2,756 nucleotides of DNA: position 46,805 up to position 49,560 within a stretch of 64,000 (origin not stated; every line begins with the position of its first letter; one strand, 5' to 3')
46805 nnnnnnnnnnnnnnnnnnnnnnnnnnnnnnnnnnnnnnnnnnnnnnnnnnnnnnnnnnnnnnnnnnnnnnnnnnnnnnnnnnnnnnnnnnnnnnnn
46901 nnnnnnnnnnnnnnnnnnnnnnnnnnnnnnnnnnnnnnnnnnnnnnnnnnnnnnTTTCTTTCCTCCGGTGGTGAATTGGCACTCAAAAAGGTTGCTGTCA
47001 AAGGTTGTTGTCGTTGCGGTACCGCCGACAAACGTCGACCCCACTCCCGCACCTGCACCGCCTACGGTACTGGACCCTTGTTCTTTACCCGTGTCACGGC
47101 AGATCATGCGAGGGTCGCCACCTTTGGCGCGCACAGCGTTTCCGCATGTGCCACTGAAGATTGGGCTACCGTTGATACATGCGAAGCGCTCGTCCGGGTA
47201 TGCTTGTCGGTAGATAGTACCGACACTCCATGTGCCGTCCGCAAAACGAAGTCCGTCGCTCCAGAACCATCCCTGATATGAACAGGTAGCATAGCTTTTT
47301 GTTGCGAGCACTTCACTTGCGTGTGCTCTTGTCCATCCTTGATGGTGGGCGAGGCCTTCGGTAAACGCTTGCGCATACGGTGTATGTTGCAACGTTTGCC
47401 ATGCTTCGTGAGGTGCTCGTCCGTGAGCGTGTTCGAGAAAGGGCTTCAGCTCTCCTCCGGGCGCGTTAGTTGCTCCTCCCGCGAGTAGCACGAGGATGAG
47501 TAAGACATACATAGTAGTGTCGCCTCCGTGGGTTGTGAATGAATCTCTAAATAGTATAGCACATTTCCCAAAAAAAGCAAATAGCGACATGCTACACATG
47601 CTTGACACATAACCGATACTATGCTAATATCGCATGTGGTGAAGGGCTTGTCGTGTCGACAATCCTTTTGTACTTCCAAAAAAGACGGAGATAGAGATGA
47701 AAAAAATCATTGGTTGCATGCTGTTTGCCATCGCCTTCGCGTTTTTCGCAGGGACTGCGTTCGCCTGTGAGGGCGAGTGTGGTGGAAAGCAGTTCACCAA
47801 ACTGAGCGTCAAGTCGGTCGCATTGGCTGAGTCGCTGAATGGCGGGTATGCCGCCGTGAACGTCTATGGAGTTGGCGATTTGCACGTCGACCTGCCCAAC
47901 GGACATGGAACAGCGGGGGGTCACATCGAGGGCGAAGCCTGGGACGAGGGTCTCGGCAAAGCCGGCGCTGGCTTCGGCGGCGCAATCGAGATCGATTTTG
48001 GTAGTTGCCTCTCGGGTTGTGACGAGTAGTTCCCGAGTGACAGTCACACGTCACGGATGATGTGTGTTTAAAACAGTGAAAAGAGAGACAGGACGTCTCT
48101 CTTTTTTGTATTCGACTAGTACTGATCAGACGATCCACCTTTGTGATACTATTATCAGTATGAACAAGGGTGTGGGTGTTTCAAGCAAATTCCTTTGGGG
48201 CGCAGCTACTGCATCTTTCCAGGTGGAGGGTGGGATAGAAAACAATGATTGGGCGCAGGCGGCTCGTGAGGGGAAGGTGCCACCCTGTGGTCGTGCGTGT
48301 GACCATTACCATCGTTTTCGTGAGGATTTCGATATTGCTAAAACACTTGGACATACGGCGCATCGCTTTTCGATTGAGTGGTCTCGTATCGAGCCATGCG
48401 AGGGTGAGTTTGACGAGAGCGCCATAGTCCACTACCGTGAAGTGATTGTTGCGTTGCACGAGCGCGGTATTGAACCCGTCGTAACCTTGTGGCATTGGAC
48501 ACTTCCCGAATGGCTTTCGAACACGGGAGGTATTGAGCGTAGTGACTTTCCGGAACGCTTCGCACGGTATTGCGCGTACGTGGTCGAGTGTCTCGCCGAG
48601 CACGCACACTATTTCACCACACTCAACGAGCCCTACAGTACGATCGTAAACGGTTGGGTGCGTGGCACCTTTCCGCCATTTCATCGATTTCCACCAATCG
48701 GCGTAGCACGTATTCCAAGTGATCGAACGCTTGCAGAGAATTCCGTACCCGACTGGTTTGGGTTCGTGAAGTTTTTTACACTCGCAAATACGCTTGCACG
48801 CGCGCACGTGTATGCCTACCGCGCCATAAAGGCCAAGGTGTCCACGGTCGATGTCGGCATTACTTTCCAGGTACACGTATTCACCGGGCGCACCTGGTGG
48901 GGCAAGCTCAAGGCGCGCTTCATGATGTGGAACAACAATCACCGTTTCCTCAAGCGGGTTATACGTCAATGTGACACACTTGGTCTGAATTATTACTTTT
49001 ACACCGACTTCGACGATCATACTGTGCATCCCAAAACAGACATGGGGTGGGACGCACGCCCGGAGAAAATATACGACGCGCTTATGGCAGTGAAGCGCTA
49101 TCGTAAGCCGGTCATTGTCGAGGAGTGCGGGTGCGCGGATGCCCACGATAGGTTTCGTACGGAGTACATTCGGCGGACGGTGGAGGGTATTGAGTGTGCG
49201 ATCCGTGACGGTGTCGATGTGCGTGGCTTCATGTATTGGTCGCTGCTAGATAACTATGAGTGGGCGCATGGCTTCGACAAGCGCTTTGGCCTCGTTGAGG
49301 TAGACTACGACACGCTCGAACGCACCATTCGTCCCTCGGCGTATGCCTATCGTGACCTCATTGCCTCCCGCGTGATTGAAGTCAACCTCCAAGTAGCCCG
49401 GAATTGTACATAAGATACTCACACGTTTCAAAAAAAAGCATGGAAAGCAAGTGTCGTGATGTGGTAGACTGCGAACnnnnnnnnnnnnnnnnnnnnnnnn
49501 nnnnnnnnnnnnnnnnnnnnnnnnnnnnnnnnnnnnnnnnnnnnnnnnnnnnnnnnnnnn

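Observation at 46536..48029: Cluster of three small secreted/lipoprotein Cys-containing proteins adjacent to GH1 glycosidase and pilus/two-component genes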

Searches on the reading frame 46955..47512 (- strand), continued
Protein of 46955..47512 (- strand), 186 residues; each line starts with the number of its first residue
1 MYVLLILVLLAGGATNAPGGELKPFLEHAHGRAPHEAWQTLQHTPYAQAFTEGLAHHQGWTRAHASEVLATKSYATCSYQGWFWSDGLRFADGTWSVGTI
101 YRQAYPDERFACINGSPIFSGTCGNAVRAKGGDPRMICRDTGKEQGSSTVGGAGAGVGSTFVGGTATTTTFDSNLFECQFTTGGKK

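Call 73: fold_search(model_id=the predicted structure, library=viral)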
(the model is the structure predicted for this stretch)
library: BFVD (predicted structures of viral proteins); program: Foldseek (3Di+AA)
matches with E <= 10: 217; with E <= 0.001: 0
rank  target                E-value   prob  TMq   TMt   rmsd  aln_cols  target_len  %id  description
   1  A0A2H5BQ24            6.2e-01  0.06  0.14  0.04  23.8       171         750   19  ATP-grasp domain-containing protein [Vibrio phage Vp_R1]
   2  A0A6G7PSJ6            1.2e+00  0.05  0.14  0.09  19.4       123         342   15  Nonstructural polyprotein (Fragment) [Gungahlin Chrysomya dicistrovirus]
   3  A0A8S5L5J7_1          1.3e+00  0.04  0.14  0.04  13.5       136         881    8  DNA polymerase B [MELD virus sp.]
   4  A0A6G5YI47            1.3e+00  0.02  0.10  0.14  12.2        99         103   12  (no name in the UniProt tables at hand)
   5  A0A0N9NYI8            1.3e+00  0.03  0.13  0.13  11.0       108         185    8  (no name in the UniProt tables at hand)
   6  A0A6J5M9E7            1.8e+00  0.08  0.14  0.21  12.2       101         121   10  Uncharacterized protein [uncultured Caudovirales phage]
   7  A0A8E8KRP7            1.8e+00  0.04  0.11  0.05  15.6        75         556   16  ORF2 [Bemisia tabaci nege-like virus 1]
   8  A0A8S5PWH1            1.8e+00  0.02  0.12  0.08  23.6       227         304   11  Type IV secretory pathway protein [Podoviridae sp. ctFbF42]
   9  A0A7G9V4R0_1          1.8e+00  0.01  0.10  0.03  37.8       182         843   12  (no name in the UniProt tables at hand)
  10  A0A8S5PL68            1.9e+00  0.28  0.13  0.48   7.9        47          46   15  Excisionase [Myoviridae sp. ctsK93]
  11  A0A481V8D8            1.9e+00  0.12  0.17  0.34   4.9        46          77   22  Uncharacterized protein [Halobacterium phage ChaoS9]
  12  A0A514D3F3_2          1.9e+00  0.06  0.15  0.03  12.4        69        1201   16  (no name in the UniProt tables at hand)
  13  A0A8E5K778            2.0e+00  0.02  0.11  0.06  14.6       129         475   13  (no name in the UniProt tables at hand)
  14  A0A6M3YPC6            2.0e+00  0.02  0.15  0.06  25.2       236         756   10  (no name in the UniProt tables at hand)
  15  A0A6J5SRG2            2.1e+00  0.05  0.11  0.19  16.1        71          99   14  Uncharacterized protein [uncultured Caudovirales phage]
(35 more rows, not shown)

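Call 74: search_protein_families(library=padloc, proteins=[window:46955-47512:-], max_evalue=1)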
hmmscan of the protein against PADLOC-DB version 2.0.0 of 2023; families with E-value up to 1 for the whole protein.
window:46955-47512:- (186 aa): 0 families

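Call 75: search_protein_families(library=phrogs, proteins=[window:46955-47512:-], max_evalue=1)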
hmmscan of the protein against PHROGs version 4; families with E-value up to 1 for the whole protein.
window:46955-47512:- (186 aa): 0 families

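Call 76: search_solved_structures(query=A6, max_evalue=10)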
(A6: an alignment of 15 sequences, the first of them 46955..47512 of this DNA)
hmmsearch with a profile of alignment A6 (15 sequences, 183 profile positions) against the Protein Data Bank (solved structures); distinct sequences matched with E-value up to 10: 25.
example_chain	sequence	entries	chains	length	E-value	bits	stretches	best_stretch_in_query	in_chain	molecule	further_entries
4hpz_A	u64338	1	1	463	2.5e-07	33.7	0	22-51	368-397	dTale2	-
4osk_A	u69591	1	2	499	2.7e-07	33.6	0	22-68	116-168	Hax3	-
9jo8_A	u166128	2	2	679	1.4e-06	31.3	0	22-67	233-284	TALE repeat protein targeting mitochondiral ND1-L gene. | TALE repeat protein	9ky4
3v6p_A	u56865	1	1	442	2.2e-06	30.6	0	22-67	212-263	dHax3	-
6jw5_A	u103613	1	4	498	3.8e-06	29.8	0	22-68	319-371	TAL effector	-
4gjp_A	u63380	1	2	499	4.6e-06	29.6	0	22-68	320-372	Hax3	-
6jw3_A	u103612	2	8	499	4.7e-06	29.5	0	22-68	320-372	TAL effector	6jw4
6jw0_A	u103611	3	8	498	4.9e-06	29.5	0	22-68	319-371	TAL effector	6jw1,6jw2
6jtq_A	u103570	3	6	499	5.2e-06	29.4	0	22-68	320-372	TAL effector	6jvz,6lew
4gjr_A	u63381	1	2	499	7.8e-06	28.8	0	22-67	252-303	Hax3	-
4ot0_A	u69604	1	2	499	7.9e-06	28.8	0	22-67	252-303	Hax3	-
3v6t_A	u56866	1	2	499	8e-06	28.8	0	22-67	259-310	dHax3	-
4osq_A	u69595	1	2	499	8e-06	28.8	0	22-67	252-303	Hax3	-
4osj_A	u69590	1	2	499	8.3e-06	28.7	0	22-67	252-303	Hax3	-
4osr_A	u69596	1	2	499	1.1e-05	28.3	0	22-68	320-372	Hax3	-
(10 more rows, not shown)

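Call 80: search_solved_structures(query=A6, max_evalue=0.00001, show_alignments=1)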
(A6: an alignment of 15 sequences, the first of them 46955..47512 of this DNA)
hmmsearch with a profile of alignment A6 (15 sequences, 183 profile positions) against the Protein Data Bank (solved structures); distinct sequences matched with E-value up to 0.00001: 14.
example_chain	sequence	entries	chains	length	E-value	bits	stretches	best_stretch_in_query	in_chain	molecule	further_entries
4hpz_A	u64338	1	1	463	2.5e-07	33.7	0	22-51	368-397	dTale2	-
4osk_A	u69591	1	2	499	2.7e-07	33.6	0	22-68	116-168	Hax3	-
9jo8_A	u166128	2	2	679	1.4e-06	31.3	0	22-67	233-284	TALE repeat protein targeting mitochondiral ND1-L gene. | TALE repeat protein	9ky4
3v6p_A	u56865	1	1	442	2.2e-06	30.6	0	22-67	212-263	dHax3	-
6jw5_A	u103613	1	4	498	3.8e-06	29.8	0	22-68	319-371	TAL effector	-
4gjp_A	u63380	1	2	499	4.6e-06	29.6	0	22-68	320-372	Hax3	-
6jw3_A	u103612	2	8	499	4.7e-06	29.5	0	22-68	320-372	TAL effector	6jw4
6jw0_A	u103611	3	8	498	4.9e-06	29.5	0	22-68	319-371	TAL effector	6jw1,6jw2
6jtq_A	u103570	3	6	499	5.2e-06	29.4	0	22-68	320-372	TAL effector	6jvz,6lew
4gjr_A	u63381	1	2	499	7.8e-06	28.8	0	22-67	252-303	Hax3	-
4ot0_A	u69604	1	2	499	7.9e-06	28.8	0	22-67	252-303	Hax3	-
3v6t_A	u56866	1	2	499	8e-06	28.8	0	22-67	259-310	dHax3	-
4osq_A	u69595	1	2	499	8e-06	28.8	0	22-67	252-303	Hax3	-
4osj_A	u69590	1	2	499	8.3e-06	28.7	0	22-67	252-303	Hax3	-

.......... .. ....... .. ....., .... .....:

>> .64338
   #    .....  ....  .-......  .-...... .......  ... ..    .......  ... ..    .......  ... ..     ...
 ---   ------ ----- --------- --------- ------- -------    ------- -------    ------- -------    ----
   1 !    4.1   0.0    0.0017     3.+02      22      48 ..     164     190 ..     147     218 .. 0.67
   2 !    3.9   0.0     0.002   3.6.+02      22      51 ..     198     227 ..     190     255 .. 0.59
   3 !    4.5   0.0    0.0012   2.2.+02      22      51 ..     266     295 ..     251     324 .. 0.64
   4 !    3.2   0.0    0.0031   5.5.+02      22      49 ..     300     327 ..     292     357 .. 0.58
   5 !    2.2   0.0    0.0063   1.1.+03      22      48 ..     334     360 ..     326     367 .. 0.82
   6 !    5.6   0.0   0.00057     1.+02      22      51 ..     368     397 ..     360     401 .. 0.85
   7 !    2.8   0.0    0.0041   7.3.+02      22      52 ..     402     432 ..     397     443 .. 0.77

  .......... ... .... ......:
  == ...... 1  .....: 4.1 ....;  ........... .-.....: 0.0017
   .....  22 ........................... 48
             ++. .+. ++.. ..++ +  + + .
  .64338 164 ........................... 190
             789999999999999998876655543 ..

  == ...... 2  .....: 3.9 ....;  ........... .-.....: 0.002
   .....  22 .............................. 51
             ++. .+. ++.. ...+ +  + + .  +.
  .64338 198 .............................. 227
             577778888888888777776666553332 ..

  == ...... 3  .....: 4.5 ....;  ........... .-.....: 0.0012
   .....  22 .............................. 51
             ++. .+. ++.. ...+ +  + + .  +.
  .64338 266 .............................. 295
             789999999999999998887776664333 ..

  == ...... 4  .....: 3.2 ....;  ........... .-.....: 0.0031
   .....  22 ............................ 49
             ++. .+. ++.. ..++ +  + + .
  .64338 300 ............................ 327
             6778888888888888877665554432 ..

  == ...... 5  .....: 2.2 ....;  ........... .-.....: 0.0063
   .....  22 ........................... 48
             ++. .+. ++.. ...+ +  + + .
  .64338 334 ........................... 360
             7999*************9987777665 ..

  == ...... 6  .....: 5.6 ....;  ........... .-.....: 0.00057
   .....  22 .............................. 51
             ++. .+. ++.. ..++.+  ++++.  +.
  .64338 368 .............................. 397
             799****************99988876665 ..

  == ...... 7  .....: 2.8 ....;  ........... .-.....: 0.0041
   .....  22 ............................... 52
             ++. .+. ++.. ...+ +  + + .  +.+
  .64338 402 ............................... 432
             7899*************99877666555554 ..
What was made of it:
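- Tried and rejected: I rejected this as a repeat-summed short motif (call 80).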

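Call 83: find_related_loci(query=A7, collection=viral_contigs, flank=4000)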
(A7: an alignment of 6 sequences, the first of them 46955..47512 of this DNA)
Query A7 (186 aa) in viral_contigs; peptide patterns used: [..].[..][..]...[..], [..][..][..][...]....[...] (x = any residue, [..] = any of these).
23 stretches matched a pattern, but none encodes a relative of the query by tblastn (E <= 1e-3).

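Call 85: find_encoding_contigs(protein=P0011, flank=3000, max_places=3)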
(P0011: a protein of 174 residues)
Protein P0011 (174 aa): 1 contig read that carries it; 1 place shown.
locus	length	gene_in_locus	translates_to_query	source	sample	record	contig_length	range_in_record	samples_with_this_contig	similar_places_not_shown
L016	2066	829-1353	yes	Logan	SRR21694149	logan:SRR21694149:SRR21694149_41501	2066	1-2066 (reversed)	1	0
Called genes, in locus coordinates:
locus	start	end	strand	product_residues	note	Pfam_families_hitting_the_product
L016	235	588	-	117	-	-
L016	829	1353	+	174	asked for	-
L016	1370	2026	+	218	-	-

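Call 93: find_related_loci(query=A12, collection=metagenome_contigs, flank=3000)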
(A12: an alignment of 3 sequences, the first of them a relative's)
Query A12 (118 aa) in metagenome_contigs; peptide patterns used: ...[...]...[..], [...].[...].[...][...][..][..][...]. (x = any residue, [..] = any of these).
600 stretches matched a pattern, but none encodes a relative of the query by tblastn (E <= 1e-3).

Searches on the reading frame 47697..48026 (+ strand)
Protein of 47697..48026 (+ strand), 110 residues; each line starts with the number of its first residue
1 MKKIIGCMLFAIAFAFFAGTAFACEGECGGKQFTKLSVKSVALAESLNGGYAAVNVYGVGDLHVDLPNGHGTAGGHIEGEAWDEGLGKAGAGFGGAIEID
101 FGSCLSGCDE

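Call 4: search_protein_families(library=pfam, proteins=[window:47697-48026:+], max_evalue=1)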
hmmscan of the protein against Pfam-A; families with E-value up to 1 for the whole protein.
seq(110 aa): 0 families

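Call 5: find_encoding_contigs(protein=window:47697-48026:+, flank=10000, max_places=6)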
Protein seq(110 aa) (110 aa): no gene with exactly this product is on record in the collection.

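Call 16: find_homologous_proteins(query=window:47697-48026:+, max_evalue=0.1)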
Query seq(110 aa) (110 aa): 1 proteins with E <= 0.1 among 7 candidates.
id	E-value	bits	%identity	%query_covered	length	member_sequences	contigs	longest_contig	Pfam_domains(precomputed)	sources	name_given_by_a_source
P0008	7.8e-63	228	95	100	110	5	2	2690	-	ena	-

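Call 32: search_protein_families(library=ncbifam, proteins=[window:47697-48026:+], max_evalue=1)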
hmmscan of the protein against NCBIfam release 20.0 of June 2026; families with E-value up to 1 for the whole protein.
window:47697-48026:+ (110 aa): 1 family
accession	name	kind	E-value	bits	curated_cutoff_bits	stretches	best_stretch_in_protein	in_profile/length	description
NF040942.2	hypo_ExtJ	equivalog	0.1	13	52.5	1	1-30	1-28/77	selenite/tellurite reduction operon protein ExtJ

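Call 58: search_protein_families(library=pfam, alignment_id=A9, max_evalue=5)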
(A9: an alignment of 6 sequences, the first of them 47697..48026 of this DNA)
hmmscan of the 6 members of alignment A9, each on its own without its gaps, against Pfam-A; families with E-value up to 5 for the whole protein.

A. member 1, window:47697-48026:+ (110 aa): 0 families

B. families by the number of members that match (of 6 scanned): 2 families
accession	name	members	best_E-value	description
PF13670.12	PepSY_2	1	0.0066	Peptidase propeptide and YPEB domain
PF13130.11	DUF3952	1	0.14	Domain of unknown function (DUF3952)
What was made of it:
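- On Curlin (CsgA/CsgB): No Pfam hit for any of the 6 C-family members at E up to 5 (call 58).
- Closest known: Curli system. Different: No Curlin_rpt match (call 58).
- Closest known: Disulfide cross-linked fibre subunits such as Bacillus endospore appendage. Different: C has no match to them (call 58).
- It has no double-glycine leader and no Pfam bacteriocin or microcin match at E up to 5 (call 58).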

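Call 74: search_protein_families(library=padloc, proteins=[window:47697-48026:+], max_evalue=1)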
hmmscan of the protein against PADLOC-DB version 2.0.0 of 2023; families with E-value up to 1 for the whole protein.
window:47697-48026:+ (110 aa): 0 families

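Call 75: search_protein_families(library=phrogs, proteins=[window:47697-48026:+], max_evalue=1)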
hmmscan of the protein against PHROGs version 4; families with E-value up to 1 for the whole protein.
window:47697-48026:+ (110 aa): 1 family
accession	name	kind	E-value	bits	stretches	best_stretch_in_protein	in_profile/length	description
phrog_542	-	unknown function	0.26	13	1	1-32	1-29/97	-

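Call 77: search_solved_structures(query=A9, max_evalue=10)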
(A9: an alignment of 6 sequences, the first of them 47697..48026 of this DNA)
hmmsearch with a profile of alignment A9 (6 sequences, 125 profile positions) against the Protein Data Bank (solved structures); distinct sequences matched with E-value up to 10: 1.
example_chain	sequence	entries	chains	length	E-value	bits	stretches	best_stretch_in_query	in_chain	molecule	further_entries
2xhn_A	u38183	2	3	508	0.66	13.6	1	25-80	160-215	RHAMNOGALACTURONASE B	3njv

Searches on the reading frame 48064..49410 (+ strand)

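Call 35: search_protein_families(library=pfam, proteins=[window:48064-49410:+], max_evalue=0.0001)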
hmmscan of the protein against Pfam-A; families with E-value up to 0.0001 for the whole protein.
window:48064-49410:+ (449 aa): 1 family
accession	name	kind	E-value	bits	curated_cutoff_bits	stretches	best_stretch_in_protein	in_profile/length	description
PF00232.24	Glyco_hydro_1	-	1.4e-70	238.4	22.6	2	41-272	7-224/453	Glycosyl hydrolase family 1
